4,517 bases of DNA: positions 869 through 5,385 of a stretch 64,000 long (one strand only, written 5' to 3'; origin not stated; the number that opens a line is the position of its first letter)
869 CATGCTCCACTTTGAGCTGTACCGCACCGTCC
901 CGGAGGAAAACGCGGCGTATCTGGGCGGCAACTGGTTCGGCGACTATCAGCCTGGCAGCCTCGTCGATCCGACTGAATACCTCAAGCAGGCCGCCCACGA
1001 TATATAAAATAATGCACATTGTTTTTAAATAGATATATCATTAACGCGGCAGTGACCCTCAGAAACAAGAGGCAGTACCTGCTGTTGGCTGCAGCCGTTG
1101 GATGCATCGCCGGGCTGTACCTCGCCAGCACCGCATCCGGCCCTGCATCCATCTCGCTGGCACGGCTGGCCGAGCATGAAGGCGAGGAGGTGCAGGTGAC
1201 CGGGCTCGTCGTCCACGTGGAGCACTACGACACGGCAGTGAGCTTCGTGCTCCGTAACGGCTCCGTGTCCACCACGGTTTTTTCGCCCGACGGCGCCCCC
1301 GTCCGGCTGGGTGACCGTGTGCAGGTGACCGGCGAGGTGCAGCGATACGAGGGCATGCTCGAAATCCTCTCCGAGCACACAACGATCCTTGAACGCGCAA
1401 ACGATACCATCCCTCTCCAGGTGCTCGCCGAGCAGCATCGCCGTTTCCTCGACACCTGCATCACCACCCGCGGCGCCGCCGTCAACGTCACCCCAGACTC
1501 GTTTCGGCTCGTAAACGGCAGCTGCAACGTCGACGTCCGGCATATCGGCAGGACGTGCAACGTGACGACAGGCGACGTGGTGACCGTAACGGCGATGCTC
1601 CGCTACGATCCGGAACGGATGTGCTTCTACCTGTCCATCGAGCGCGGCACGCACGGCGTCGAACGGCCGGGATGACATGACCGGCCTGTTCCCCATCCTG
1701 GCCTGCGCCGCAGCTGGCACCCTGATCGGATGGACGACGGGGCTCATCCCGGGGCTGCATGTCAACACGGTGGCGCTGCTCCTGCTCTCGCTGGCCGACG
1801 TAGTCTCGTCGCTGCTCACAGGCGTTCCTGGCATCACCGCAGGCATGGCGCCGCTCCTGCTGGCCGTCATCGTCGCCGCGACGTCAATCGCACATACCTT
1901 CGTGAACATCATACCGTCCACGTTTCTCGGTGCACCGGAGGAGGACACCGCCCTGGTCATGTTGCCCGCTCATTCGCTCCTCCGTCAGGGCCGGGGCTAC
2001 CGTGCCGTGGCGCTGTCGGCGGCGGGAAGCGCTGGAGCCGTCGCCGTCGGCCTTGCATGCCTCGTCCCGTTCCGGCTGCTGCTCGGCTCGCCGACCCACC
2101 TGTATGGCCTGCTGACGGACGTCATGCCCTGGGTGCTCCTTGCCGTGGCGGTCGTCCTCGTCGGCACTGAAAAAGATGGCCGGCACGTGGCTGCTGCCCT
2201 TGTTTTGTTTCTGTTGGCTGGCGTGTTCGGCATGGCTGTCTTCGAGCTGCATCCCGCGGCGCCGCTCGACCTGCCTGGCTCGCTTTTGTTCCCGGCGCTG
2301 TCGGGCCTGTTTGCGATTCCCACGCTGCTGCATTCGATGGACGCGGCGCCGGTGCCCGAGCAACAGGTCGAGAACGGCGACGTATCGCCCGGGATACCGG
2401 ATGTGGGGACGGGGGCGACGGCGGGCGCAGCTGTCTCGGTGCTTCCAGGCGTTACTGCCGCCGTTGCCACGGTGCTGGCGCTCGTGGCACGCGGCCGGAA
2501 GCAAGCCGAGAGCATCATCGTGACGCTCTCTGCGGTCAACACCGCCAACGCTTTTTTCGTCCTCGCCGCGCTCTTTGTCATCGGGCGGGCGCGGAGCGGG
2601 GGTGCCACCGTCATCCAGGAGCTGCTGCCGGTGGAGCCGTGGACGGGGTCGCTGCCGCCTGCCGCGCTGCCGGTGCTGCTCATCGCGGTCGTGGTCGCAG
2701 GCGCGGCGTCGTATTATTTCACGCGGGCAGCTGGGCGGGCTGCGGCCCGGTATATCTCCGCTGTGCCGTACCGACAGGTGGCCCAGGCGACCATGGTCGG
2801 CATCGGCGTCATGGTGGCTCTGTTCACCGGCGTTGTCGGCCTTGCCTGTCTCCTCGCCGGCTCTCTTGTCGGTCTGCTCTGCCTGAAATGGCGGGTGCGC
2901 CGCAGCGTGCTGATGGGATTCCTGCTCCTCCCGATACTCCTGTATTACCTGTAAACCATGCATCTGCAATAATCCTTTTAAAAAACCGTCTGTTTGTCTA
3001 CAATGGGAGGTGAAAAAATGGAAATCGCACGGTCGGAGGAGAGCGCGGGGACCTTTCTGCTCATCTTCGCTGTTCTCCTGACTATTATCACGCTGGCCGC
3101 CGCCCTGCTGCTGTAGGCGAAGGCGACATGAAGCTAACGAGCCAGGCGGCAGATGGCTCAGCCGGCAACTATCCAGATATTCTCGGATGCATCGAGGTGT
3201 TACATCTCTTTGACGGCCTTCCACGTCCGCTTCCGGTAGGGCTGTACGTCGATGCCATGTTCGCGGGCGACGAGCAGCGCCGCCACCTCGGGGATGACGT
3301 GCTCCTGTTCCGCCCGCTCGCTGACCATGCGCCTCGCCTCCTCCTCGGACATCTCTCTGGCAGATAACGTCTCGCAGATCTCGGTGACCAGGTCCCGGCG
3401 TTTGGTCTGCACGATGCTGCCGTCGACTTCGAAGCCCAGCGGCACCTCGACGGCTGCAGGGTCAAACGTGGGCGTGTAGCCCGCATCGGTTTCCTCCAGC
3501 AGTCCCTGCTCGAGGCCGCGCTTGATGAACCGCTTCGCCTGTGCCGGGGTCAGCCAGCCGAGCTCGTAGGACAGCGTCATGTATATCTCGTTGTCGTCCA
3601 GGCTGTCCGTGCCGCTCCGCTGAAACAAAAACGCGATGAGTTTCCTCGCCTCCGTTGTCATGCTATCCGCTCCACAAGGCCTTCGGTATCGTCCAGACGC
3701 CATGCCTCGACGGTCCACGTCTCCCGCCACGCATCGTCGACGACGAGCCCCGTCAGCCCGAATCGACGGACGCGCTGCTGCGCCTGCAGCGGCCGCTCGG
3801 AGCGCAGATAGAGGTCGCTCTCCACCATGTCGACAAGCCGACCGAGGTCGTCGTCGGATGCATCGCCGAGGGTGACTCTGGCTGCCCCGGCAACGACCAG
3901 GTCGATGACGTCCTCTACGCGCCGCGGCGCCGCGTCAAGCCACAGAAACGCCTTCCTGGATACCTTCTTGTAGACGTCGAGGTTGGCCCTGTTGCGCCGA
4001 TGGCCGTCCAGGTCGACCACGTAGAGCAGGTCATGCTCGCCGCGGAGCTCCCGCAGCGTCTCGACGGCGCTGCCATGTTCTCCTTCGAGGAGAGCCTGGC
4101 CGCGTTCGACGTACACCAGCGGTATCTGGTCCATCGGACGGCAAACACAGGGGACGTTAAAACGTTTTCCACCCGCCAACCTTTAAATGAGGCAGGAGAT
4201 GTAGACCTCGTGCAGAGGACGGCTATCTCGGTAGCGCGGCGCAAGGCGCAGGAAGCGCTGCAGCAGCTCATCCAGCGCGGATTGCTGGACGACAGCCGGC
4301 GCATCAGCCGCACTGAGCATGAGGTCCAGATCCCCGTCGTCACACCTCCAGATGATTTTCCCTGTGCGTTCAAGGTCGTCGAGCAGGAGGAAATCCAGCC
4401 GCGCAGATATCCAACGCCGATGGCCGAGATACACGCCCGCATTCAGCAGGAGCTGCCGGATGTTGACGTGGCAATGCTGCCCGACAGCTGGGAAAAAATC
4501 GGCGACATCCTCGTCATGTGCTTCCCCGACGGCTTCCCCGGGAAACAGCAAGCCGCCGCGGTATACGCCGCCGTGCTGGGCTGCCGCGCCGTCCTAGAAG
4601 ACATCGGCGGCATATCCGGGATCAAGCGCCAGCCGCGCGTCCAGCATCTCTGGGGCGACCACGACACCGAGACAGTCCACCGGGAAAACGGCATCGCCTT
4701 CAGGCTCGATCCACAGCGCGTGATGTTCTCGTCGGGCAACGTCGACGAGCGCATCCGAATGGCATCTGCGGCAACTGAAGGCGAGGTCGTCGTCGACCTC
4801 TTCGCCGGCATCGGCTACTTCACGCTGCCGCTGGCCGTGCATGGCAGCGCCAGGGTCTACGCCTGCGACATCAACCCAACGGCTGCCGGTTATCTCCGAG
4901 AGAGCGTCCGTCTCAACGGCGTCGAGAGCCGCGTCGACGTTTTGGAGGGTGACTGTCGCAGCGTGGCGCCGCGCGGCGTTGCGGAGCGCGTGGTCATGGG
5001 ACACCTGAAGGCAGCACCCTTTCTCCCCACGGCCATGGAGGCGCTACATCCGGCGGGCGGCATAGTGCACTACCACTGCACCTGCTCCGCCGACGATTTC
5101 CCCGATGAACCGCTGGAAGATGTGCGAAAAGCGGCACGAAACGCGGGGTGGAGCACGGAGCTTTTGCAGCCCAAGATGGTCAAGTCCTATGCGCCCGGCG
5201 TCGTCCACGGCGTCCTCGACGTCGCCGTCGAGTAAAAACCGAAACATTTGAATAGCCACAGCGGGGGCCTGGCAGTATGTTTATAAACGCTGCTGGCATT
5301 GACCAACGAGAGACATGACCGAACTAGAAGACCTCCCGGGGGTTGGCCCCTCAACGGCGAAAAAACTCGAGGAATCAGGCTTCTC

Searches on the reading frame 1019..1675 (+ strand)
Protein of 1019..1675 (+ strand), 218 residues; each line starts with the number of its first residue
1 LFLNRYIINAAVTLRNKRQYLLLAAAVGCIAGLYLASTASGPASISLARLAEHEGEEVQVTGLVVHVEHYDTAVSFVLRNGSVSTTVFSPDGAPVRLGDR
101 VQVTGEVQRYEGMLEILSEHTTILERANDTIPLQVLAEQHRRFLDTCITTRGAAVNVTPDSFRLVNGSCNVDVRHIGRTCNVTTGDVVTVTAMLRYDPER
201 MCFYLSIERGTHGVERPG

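Call 29: search_protein_families(library=pfam, proteins=[window:1019-1675:+], max_evalue=0.00001)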
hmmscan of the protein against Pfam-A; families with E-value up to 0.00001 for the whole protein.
window:1019-1675:+ (218 aa): 1 family
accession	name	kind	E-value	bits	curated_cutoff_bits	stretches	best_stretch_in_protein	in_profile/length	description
PF13567.11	DUF4131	-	1.4e-06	28.5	31.6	0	11-112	20-135/165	Domain of unknown function (DUF4131)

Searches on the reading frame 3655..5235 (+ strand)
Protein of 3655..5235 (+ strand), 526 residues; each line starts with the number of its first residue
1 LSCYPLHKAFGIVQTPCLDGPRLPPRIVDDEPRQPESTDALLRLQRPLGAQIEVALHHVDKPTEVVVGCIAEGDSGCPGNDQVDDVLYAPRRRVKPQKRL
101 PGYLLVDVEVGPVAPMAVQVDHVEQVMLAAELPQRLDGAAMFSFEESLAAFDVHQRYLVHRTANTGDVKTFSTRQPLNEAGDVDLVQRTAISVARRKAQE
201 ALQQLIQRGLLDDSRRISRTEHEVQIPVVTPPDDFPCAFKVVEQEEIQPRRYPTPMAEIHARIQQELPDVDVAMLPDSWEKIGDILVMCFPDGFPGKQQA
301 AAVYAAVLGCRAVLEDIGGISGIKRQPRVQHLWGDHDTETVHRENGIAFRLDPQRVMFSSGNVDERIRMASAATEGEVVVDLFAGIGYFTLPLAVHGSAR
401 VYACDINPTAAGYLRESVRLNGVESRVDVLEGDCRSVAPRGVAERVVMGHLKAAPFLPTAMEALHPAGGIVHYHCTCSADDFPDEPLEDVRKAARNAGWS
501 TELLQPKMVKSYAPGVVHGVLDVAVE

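Call 29: search_protein_families(library=pfam, proteins=[window:3655-5235:+], max_evalue=0.00001)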
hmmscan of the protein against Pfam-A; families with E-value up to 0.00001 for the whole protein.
window:3655-5235:+ (526 aa): 4 families
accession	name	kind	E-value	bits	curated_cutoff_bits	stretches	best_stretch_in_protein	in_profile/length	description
PF02475.24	TRM5-TYW2_MTfase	-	4.4e-51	173.5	28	1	340-497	1-159/164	TRM5/TYW2 methyltransferase domain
PF25133.1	TYW2_N_2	-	1.2e-11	45.1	27.7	1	263-336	5-78/79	TYW2 N-terminal domain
PF18093.7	Trm5_N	-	9.4e-07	29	22.7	1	190-235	1-46/47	tRNA methyltransferase 5 N-terminal domain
PF13649.12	Methyltransf_25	-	6.6e-06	27.2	27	0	379-448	1-70/97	Methyltransferase domain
